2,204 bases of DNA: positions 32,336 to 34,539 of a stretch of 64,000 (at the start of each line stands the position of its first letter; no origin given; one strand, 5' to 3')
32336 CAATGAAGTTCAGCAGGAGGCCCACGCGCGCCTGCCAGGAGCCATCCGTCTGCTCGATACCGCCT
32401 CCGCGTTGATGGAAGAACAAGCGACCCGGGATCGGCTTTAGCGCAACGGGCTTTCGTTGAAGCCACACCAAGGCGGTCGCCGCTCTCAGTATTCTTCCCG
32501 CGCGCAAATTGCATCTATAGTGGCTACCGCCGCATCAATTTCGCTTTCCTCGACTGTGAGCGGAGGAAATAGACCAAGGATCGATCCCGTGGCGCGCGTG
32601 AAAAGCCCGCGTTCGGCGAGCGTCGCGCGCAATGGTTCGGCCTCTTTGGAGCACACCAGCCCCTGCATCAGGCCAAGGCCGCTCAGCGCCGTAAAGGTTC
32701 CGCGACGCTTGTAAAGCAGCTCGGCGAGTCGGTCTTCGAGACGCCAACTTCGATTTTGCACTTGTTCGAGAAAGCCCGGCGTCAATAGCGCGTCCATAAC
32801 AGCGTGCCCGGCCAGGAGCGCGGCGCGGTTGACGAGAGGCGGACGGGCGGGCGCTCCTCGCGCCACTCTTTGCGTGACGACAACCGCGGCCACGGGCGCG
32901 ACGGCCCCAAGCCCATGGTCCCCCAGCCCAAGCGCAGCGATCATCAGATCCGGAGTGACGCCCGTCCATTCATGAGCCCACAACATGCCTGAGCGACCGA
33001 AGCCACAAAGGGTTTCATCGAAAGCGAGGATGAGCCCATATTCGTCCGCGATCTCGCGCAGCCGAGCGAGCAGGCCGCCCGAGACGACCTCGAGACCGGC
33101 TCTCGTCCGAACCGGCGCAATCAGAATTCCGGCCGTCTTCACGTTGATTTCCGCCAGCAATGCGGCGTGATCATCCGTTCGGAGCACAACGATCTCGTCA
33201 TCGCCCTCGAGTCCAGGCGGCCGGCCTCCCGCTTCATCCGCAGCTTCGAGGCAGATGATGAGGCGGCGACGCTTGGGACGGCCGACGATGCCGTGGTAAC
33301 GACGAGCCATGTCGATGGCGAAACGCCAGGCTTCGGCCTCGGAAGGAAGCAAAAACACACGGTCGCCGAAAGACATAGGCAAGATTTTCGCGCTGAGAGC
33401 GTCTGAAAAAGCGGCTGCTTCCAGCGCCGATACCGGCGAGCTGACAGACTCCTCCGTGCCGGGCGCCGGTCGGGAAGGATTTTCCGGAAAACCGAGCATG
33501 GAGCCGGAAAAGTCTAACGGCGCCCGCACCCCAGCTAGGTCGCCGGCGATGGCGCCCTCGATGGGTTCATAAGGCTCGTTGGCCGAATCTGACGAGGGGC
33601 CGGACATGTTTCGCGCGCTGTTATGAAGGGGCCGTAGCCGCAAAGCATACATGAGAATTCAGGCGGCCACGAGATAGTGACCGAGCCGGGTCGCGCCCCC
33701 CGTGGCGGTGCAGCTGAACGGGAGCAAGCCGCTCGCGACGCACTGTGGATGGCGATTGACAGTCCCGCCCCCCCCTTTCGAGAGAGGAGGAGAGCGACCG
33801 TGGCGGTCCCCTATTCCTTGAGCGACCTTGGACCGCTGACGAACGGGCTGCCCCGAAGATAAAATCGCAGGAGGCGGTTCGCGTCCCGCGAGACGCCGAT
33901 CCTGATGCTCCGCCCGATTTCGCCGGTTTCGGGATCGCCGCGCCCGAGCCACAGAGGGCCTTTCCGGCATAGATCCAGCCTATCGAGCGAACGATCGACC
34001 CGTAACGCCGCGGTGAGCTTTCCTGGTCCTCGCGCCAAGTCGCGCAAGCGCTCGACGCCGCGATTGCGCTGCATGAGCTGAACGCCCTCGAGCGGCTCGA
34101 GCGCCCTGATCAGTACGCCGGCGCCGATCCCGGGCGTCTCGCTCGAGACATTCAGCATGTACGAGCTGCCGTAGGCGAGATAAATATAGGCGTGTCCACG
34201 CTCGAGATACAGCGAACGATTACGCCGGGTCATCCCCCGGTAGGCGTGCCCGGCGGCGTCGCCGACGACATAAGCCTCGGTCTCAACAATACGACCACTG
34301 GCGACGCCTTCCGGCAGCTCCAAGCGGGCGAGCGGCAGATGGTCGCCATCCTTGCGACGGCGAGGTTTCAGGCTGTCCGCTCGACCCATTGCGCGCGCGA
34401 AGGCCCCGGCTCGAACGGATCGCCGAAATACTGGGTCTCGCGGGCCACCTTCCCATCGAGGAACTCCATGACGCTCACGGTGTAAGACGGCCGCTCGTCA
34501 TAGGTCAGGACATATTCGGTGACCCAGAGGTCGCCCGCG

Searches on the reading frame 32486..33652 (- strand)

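Call 92: search_protein_families(library=pfam, proteins=[window:32486-33652:-], max_evalue=0.001)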
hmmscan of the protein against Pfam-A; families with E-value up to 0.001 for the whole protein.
window:32486-33652:- (388 aa): 1 family
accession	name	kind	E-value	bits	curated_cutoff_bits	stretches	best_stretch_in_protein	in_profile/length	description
PF00202.27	Aminotran_3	-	3.5e-37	128.5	30.5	1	163-381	181-401/403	Aminotransferase class-III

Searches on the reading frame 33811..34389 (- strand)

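Call 92: search_protein_families(library=pfam, proteins=[window:33811-34389:-], max_evalue=0.001)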
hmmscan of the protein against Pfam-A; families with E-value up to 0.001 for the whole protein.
window:33811-34389:- (192 aa): 1 family
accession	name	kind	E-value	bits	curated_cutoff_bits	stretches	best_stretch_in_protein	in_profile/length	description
PF02245.21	Pur_DNA_glyco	-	7.5e-51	172.5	27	1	29-182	25-181/181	Methylpurine-DNA glycosylase (MPG)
